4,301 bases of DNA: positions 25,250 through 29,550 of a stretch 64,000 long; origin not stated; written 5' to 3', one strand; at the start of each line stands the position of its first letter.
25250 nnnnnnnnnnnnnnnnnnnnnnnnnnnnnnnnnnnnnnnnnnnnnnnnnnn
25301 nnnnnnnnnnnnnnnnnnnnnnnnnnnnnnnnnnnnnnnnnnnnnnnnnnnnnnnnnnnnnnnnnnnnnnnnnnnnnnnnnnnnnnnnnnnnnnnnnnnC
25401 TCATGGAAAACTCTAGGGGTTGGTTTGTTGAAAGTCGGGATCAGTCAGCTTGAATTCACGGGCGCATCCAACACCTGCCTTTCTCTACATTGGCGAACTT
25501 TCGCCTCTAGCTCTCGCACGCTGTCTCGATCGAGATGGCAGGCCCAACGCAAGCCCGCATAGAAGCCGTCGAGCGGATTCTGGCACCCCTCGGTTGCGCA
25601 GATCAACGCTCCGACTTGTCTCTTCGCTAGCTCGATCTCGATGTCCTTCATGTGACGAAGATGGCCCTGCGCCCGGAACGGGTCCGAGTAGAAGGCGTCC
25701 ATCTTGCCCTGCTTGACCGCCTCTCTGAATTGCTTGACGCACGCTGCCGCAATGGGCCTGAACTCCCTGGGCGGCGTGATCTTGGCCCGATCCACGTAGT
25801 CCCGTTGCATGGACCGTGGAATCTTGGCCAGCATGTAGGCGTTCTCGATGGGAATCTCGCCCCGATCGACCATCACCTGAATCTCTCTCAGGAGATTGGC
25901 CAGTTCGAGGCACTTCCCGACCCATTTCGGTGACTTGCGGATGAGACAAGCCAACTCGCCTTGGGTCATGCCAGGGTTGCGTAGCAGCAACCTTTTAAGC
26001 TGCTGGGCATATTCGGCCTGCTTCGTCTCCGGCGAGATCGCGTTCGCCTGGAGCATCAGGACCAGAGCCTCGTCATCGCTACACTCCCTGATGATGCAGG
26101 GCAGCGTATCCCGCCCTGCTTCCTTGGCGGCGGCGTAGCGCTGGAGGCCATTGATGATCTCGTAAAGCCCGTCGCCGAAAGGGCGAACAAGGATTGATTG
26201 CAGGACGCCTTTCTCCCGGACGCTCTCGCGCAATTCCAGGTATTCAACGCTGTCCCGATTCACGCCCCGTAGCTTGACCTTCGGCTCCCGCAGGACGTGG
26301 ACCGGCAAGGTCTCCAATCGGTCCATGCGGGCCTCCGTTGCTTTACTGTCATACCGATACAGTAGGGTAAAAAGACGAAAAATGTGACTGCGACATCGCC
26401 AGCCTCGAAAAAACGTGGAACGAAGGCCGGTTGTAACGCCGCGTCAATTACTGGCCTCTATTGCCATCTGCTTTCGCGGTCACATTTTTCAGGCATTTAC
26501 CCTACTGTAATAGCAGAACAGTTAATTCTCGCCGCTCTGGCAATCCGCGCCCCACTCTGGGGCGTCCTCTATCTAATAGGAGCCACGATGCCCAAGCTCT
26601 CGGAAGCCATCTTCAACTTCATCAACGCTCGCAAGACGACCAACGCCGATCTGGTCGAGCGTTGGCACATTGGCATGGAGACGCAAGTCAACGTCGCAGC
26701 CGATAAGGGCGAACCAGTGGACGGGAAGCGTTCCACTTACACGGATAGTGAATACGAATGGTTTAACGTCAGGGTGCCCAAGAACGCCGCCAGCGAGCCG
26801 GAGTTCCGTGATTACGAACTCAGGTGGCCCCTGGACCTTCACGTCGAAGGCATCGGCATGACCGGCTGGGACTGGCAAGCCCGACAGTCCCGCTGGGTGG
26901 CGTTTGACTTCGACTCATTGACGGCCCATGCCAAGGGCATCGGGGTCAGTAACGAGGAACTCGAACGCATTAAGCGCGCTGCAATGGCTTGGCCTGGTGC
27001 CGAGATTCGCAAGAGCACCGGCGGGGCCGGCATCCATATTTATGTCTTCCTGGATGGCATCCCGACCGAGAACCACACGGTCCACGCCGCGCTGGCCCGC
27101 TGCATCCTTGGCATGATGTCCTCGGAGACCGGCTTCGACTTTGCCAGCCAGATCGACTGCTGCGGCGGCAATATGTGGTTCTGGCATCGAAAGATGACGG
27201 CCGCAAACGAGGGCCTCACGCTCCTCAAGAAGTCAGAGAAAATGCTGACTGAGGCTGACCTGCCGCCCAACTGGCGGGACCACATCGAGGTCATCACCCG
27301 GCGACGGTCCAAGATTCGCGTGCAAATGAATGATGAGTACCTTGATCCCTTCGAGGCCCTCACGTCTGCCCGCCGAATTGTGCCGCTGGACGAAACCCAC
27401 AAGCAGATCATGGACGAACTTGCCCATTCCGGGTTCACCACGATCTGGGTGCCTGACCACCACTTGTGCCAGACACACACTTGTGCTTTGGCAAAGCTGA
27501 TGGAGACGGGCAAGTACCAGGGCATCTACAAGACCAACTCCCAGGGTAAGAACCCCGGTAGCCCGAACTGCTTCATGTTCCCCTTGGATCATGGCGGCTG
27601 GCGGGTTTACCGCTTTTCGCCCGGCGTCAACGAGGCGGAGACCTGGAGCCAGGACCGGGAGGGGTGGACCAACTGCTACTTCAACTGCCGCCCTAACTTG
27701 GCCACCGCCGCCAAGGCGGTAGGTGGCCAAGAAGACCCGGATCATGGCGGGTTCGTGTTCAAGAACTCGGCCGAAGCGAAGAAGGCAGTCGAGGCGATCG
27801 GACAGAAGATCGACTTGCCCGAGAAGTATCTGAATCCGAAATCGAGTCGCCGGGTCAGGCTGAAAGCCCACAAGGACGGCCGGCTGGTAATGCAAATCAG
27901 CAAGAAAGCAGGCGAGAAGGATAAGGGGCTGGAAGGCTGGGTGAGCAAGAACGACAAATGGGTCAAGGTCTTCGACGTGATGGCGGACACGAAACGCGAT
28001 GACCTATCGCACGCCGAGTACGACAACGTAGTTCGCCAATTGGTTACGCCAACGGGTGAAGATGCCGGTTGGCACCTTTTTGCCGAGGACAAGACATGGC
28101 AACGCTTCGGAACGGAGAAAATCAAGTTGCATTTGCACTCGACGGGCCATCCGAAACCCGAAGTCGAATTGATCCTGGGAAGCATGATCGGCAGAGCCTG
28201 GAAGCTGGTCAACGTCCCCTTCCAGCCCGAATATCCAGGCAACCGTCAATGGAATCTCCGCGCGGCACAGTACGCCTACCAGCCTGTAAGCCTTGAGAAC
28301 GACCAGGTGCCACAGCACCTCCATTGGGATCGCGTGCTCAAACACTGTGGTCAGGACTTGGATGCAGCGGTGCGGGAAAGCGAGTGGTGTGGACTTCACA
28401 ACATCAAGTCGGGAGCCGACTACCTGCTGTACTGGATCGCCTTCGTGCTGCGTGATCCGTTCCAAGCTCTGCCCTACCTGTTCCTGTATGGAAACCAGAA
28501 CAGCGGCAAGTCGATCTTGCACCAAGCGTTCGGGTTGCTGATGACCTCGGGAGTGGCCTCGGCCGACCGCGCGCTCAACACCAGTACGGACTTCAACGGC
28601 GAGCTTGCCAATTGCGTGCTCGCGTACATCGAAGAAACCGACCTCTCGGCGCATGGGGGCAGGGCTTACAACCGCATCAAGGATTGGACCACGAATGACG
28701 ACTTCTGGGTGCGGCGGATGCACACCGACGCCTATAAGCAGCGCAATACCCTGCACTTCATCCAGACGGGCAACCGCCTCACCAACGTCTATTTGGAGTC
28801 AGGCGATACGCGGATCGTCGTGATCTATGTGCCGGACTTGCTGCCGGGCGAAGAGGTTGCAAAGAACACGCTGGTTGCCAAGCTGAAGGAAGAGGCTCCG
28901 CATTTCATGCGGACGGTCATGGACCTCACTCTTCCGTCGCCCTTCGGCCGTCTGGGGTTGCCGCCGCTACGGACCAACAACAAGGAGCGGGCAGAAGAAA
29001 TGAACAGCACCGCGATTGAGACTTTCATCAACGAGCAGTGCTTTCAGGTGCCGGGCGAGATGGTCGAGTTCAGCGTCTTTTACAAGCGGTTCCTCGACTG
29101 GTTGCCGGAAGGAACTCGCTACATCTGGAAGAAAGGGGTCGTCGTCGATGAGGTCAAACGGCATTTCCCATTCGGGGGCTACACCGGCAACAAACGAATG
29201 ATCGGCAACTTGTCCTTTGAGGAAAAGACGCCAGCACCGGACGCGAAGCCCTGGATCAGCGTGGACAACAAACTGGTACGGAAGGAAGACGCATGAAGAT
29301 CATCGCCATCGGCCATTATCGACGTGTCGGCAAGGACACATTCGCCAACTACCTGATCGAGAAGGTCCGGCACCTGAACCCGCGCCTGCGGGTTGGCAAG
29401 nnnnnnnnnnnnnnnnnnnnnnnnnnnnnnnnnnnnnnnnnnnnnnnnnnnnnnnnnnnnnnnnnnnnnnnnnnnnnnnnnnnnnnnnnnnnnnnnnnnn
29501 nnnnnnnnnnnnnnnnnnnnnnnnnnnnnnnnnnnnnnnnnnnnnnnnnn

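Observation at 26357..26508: Large A/T-rich palindromic element just upstream of the primase-helicase gene, with a second homologous module 35 kb away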

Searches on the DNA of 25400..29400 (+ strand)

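Call 10: search_dna_similar(query=window:25400-29400:+, collection=phages, mode=distant, max_rows=20)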
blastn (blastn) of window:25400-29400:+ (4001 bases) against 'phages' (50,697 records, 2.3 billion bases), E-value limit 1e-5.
No match.
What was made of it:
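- Tried and rejected: There was no match in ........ (call 10).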

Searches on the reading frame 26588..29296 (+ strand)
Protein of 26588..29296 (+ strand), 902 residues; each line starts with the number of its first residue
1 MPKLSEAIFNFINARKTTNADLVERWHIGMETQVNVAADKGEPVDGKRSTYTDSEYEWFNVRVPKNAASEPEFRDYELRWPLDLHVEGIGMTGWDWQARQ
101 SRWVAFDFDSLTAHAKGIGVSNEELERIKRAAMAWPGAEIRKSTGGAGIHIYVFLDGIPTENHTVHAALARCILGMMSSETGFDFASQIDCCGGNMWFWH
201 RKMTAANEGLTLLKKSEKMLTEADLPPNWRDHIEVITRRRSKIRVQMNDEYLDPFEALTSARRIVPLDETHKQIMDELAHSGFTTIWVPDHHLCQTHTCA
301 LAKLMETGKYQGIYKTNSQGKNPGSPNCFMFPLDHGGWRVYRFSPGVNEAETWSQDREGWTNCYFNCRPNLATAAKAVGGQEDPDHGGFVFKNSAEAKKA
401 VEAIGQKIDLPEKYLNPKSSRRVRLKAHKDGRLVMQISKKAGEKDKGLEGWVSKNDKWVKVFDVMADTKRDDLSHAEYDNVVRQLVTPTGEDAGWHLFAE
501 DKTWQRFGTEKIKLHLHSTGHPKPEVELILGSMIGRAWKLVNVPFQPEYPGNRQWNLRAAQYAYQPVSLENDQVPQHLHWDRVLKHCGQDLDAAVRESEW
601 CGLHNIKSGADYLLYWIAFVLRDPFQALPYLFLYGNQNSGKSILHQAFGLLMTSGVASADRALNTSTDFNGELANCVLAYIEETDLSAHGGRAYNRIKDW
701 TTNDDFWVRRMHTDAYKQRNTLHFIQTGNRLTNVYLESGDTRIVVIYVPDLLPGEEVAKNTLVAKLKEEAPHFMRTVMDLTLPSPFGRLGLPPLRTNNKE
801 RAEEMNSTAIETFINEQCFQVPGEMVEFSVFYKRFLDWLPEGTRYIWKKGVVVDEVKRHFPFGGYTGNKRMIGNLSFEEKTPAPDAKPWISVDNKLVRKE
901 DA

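Call 13: search_protein_families(library=pfam, proteins=[window:26588-29296:+], max_evalue=0.01)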
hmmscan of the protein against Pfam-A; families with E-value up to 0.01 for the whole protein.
window:26588-29296:+ (902 aa): 1 family
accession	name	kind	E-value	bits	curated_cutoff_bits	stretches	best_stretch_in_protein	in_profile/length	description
PF19263.5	DUF5906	-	6.7e-14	52.9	27.6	1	633-737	1-107/114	Family of unknown function (DUF5906)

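Call 14: search_dna_similar(query=window:26588-29296:+, collection=phages, mode=protein, max_rows=25)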
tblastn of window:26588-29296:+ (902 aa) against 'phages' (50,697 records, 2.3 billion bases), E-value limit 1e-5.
Records with a match: 14; places in all: 14; records where one place covers at least 80% of the query: 0.
Best place of each record, by identity: <60% 14.
By first word of the organism name: Pseudomonas 3; Proteus 2; Bacteriophage 2; Serratia 2; Erwinia 2; Cronobacter 2; Staphylococcus 1.
By host as written in the record: Pseudomonas sp. 3; Proteus mirabilis 2; - 2; Serratia sp. ATCC 39006 2; Erwinia pyrifoliae 2; Cronobacter sakazakii 2; Staphylococcus pseudintermedius 1.
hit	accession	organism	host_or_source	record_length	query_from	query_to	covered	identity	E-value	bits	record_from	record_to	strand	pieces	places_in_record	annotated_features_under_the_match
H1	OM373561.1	Staphylococcus phage vB_SpsX-DSP2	Staphylococcus pseudintermedius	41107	611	880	30%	27.5%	9e-7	59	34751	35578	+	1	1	record has no annotation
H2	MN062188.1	Proteus phage Saba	Proteus mirabilis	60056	612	785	19%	27.3%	1e-6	59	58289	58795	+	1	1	DNA primase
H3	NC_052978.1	Proteus phage Saba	Proteus mirabilis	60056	612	785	19%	27.3%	1e-6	59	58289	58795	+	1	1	DNA primase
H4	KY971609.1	Pseudomonas phage PspYZU01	Pseudomonas sp.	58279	613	819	23%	22.6%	8e-6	56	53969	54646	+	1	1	primase-polymerase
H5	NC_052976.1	Pseudomonas phage PspYZU01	Pseudomonas sp.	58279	613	819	23%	22.6%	8e-6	56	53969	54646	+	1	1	DNA helicase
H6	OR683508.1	Pseudomonas phage Ppu-503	Pseudomonas sp.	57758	613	785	19%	25.0%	3e-7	61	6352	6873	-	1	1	primase/polymerase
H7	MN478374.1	Bacteriophage Phobos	-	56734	613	785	19%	25.0%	3e-7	61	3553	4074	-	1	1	primase/polymerase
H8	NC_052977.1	Bacteriophage Phobos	-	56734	613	785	19%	25.0%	3e-7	61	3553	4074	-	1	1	DNA helicase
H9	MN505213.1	Serratia phage JS26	Serratia sp. ATCC 39006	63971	610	746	15%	30.0%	1e-6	59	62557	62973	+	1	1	hypothetical protein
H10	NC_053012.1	Serratia phage JS26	Serratia sp. ATCC 39006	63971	610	746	15%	30.0%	1e-6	59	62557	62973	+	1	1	DNA primase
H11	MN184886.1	Erwinia phage pEp_SNUABM_08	Erwinia pyrifoliae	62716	611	746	15%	28.5%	9e-10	69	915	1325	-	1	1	putative primase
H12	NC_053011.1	Erwinia phage pEp_SNUABM_08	Erwinia pyrifoliae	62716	611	746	15%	28.5%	9e-10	69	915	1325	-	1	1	DNA primase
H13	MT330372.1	Cronobacter phage JC01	Cronobacter sakazakii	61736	616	746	15%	24.2%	5e-6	57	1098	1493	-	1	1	DNA primase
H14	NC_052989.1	Cronobacter phage JC01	Cronobacter sakazakii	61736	616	746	15%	24.2%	5e-6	57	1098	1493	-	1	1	DNA primase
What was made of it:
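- Tried and rejected: At protein level only distant primase hits appeared (call 14), so no annotated relative could be consulted.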

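Call 15: search_protein_families(library=phrogs, proteins=[window:26588-29296:+], max_evalue=0.001)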
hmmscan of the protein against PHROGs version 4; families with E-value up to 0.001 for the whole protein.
window:26588-29296:+ (902 aa): 6 families
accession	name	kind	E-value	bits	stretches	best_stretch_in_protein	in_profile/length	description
phrog_1829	-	DNA, RNA and nucleotide metabolism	1.1e-16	61.2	1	611-871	487-749/772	DNA primase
phrog_1156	-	DNA, RNA and nucleotide metabolism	1.5e-16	61.1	1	611-859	540-803/855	DNA primase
phrog_24712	-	unknown function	2.7e-08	33.2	1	611-815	455-656/801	-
phrog_7601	-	unknown function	7.1e-05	23.3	1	611-880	3-274/289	-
phrog_19785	-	DNA, RNA and nucleotide metabolism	0.00019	20.8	1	692-756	528-591/745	DNA polymerase/primase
phrog_9765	-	DNA, RNA and nucleotide metabolism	0.00081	18.4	0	616-777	613-774/939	DNA primase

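Call 17: find_related_loci(query=window:26588-29296:+, collection=viral_contigs, flank=6000)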
Query window:26588-29296:+ (902 aa) in viral_contigs; peptide patterns used: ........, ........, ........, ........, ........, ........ (x = any residue, [..] = any of these).
41 stretches matched a pattern; 40 encode a relative of the query (tblastn E <= 1e-3); 40 distinct loci.
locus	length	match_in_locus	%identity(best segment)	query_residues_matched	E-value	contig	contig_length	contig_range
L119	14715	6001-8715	75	1-899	0e+0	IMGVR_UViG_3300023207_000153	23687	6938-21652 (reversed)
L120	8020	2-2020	70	224-899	0e+0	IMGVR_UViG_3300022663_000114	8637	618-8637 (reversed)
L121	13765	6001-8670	52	1-888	0e+0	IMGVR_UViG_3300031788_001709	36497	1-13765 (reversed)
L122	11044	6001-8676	51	1-892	0e+0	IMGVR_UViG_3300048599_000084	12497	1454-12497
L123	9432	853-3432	52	1-876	0e+0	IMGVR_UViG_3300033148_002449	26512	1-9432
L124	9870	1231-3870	50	1-877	0e+0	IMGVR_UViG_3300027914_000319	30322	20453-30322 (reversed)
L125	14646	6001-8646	50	1-896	0e+0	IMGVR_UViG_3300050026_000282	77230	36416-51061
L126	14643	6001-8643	50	1-878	0e+0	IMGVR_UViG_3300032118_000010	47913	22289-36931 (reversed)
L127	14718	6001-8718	73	1-900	0e+0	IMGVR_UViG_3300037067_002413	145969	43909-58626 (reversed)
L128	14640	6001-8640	49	1-878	0e+0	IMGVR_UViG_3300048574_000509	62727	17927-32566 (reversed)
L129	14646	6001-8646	49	1-878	0e+0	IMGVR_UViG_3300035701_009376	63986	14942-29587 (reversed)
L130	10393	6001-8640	48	1-878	0e+0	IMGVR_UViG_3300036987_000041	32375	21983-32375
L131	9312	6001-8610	49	1-864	0e+0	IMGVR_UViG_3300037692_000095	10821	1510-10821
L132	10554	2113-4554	48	1-824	0e+0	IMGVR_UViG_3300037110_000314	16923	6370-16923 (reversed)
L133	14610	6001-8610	49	1-864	0e+0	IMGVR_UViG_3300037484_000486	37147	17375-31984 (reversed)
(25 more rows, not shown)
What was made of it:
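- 26588..29296 (+): Primase / D5-type (DUF5906) helicase gene, the first gene downstream of module B. calls 13, 14, 15, 17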

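Call 57: find_related_loci(query=A2, collection=genome_contigs, flank=6000)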
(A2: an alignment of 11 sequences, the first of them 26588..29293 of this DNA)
Query A2 (902 aa) in genome_contigs; peptide patterns used: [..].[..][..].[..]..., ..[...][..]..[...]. (x = any residue, [..] = any of these).
132 stretches matched a pattern; 38 encode a relative of the query (tblastn E <= 1e-3); 38 distinct loci.
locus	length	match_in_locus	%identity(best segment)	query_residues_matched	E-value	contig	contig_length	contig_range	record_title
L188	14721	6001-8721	74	1-900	0e+0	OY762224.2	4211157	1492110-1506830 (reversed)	MAG: Thermoguttaceae bacterium isolate 39c07490-4977-4a7b-b225-7b15415de21e genome assembly, chromosome: 1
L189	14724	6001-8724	56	1-901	0e+0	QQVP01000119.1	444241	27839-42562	MAG: Planctomycetota bacterium isolate MB_PLM_2 c_000000000010, whole genome shotgun sequence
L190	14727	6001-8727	53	1-899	0e+0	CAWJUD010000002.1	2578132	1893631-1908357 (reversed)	MAG: Pirellulales bacterium isolate MFD04408.bin.1.134 genome assembly, contig: contig_24530, whole genome shotgun seque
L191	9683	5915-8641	50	1-899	0e+0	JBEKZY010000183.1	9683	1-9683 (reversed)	MAG: Thermoguttaceae bacterium isolate SPRUCE 80 SPRUCE_80_183, whole genome shotgun sequence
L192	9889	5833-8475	52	3-881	0e+0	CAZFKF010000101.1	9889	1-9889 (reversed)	MAG TPA_asm: uncultured Planctomycetaceae bacterium isolate binchicken_co20_427 genome assembly, contig: NODE_12419_leng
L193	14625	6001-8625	51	1-878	0e+0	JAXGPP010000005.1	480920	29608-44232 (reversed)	MAG: Thermoguttaceae bacterium isolate AnMBR.bin305 bin305_5, whole genome shotgun sequence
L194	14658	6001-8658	51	1-883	0e+0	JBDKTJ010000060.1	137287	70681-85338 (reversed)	MAG: Thermoguttaceae bacterium isolate 6_bin.38_R1 c_000000893244, whole genome shotgun sequence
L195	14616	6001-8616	49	1-878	0e+0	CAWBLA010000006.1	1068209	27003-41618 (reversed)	MAG: uncultured Planctomycetaceae bacterium isolate MFD02416.bin.2.133 genome assembly, contig: contig_3591, whole genom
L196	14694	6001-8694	48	3-902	0e+0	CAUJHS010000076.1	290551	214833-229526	MAG: Planctomycetota bacterium isolate KLAP214 genome assembly, contig: KLAP214_516206, whole genome shotgun sequence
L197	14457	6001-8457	49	1-831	0e+0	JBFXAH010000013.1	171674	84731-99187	MAG: Pirellulales bacterium isolate CA_2019_TPBS_206 NODE_780_length_171674_cov_12.073222_TPBS, whole genome shotgun seq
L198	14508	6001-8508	50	3-838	0e+0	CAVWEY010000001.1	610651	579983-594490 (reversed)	MAG: uncultured Planctomycetaceae bacterium isolate MFD01231.bin.2.31 genome assembly, contig: contig_5621, whole genome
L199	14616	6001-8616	46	1-874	0e+0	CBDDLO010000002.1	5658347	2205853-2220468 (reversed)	MAG: Bythopirellula sp. isolate 01c9a370-3b1c-4d10-843e-85d0f0aaef08 genome assembly, contig: contig_2, whole genome sho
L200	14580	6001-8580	47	20-878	0e+0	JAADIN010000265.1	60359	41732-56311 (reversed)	MAG: Planctomycetota bacterium isolate M_MetaBat.57 contig-127_4155, whole genome shotgun sequence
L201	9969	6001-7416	72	1-474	0e+0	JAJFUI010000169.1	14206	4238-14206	MAG: Planctomycetaceae bacterium isolate bin.426 k141_4536870, whole genome shotgun sequence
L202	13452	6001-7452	71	1-488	0e+0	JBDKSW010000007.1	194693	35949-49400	MAG: Thermoguttaceae bacterium isolate 6_bin.44 c_000000624308, whole genome shotgun sequence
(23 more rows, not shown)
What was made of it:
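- Primase homologues lie inside megabase-sized Planctomycetota chromosomal contigs, for example at 1.49 Mb in a 4.2-Mb chromosome (call 57).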
